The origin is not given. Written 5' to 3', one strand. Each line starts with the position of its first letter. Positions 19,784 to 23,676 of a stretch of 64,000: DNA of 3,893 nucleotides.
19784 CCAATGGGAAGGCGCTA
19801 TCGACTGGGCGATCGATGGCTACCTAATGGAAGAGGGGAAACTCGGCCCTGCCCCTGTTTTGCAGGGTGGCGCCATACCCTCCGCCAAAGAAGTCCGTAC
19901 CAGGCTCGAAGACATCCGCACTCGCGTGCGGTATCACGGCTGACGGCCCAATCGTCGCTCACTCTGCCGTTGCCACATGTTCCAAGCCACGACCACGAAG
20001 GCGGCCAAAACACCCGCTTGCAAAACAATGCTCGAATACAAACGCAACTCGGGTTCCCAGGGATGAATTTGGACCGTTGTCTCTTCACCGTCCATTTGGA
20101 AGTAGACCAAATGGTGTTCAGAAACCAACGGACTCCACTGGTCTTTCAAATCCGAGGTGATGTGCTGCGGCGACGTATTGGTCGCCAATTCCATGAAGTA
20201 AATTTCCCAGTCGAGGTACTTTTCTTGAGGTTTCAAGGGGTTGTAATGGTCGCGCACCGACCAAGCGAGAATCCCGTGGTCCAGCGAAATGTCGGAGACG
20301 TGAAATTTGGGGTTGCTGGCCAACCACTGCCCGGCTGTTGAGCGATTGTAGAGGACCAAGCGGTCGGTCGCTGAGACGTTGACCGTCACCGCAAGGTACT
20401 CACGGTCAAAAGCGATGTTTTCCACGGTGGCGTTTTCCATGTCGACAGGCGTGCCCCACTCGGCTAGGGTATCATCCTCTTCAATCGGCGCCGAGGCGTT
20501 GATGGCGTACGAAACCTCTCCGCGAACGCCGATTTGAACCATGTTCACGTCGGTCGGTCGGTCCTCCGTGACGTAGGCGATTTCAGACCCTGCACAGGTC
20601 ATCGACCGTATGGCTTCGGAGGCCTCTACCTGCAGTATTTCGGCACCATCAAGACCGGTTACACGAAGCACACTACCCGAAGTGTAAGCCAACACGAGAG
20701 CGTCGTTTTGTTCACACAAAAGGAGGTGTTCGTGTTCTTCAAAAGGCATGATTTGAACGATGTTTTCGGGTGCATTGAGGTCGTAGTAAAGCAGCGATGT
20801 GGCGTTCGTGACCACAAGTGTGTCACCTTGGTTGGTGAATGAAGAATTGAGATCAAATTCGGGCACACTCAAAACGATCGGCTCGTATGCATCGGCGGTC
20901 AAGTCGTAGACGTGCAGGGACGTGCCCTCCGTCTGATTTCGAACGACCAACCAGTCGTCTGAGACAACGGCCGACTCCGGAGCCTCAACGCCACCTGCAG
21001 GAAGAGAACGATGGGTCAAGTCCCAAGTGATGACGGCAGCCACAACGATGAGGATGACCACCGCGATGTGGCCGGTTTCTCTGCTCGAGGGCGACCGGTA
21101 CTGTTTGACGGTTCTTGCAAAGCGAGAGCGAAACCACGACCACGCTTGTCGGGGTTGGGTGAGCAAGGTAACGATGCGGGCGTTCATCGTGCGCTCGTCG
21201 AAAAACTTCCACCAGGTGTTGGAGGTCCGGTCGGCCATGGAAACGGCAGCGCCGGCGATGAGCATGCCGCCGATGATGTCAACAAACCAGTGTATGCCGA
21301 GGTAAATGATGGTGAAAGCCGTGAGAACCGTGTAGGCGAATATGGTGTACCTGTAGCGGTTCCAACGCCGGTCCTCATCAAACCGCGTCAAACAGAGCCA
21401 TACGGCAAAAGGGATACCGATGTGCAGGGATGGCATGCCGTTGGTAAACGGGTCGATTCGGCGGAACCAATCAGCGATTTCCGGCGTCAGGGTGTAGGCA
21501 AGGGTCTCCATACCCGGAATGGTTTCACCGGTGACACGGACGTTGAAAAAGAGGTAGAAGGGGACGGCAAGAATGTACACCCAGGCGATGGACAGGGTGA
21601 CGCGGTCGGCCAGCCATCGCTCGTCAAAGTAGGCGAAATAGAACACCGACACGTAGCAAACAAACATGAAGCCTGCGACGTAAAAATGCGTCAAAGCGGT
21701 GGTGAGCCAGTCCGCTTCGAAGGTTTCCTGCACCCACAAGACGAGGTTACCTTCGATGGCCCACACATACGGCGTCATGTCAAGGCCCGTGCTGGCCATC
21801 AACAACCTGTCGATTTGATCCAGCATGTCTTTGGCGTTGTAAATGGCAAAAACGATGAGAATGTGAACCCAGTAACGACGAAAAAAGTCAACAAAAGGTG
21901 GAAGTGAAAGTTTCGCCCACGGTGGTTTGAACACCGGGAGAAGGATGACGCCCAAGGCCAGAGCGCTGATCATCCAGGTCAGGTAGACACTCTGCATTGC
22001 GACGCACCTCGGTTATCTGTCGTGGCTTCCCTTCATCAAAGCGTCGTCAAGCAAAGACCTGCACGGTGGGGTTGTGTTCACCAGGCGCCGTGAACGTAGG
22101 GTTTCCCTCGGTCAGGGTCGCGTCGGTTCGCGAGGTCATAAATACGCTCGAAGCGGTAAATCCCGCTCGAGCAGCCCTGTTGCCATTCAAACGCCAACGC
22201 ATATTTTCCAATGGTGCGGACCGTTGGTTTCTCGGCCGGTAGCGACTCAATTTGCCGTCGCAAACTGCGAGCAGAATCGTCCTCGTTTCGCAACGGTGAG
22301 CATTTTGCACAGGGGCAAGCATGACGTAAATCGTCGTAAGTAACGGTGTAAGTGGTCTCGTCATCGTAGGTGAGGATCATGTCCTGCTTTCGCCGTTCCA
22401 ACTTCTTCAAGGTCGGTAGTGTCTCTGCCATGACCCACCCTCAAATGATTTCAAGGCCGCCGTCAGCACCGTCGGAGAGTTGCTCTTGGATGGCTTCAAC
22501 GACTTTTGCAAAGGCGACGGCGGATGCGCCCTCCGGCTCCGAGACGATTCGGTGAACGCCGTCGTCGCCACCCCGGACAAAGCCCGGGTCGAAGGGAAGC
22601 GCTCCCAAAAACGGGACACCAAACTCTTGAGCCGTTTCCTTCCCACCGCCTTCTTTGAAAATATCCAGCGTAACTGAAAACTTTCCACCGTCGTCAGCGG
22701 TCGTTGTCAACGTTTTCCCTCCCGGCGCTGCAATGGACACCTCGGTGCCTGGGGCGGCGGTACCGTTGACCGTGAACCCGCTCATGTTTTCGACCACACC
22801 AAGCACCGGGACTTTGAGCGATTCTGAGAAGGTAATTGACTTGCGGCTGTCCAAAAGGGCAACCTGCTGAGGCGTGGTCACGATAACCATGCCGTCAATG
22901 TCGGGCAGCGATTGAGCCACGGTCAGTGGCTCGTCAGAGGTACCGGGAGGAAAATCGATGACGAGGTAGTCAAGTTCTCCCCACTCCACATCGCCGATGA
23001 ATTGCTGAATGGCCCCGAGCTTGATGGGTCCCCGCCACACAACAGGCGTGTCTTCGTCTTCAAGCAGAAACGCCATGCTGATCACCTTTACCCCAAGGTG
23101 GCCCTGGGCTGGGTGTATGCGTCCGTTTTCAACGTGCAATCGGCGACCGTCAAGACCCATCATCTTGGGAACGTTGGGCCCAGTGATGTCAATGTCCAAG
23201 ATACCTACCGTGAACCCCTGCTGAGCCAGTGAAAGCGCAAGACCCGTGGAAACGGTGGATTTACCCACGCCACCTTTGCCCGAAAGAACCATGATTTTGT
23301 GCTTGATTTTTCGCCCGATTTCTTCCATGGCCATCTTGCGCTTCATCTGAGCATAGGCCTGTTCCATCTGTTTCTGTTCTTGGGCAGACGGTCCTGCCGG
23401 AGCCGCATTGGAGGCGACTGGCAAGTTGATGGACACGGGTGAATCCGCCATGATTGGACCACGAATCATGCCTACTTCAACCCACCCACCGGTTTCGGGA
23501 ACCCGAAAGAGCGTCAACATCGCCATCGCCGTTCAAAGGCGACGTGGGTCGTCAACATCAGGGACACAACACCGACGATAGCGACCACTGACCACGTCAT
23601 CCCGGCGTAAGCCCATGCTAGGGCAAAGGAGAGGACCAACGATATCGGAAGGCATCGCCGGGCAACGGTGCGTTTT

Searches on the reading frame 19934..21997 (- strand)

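Call 53: search_protein_families(library=pfam, proteins=[window:19934-21997:-], max_evalue=0.001)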
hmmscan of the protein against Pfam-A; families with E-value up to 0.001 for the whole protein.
window:19934-21997:- (687 aa): 2 families
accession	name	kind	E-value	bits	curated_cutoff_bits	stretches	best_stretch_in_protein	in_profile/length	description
PF01569.27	PAP2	-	6.5e-10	39.3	27.2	1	180-252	47-118/130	PAP2 superfamily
PF14378.12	PAP2_3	-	1.3e-09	38.6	27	1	87-252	16-188/190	PAP2 superfamily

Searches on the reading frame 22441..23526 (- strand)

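Call 53: search_protein_families(library=pfam, proteins=[window:22441-23526:-], max_evalue=0.001)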
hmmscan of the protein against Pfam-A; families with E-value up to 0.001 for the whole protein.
window:22441-23526:- (361 aa): 10 families
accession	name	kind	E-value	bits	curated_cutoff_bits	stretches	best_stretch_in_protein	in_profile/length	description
PF10609.15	ParA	-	2.6e-89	299.3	27.1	2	73-255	1-181/246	NUBPL iron-transfer P-loop NTPase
PF01656.29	CbiA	-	2.9e-12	47.1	25.4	1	78-226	1-54/125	CobQ/CobB/MinD/ParA nucleotide binding domain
PF13614.12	AAA_31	-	2.8e-07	31.1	27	1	77-116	3-42/177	AAA domain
PF09140.17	MipZ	-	4.6e-07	29.9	20.7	1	76-209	1-123/262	ATPase MipZ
PF02374.21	ArsA_ATPase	-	4e-06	26.7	24.3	1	77-113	2-38/305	Anion-transporting ATPase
PF03193.22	RsgA_GTPase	-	6.3e-05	23.3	30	1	54-97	84-127/174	RsgA GTPase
PF17936.7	Big_6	-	0.00012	22.7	27.6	1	248-292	12-57/83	Bacterial Ig domain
PF13481.12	AAA_25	-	0.0008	19.5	27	0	75-104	32-60/195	AAA domain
PF20720.3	nSTAND3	-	0.00087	19.4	27.2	0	75-107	16-48/155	Novel STAND NTPase 3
PF03308.22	MeaB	-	0.00098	18.6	23.1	0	63-117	23-74/273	Methylmalonyl Co-A mutase-associated GTPase MeaB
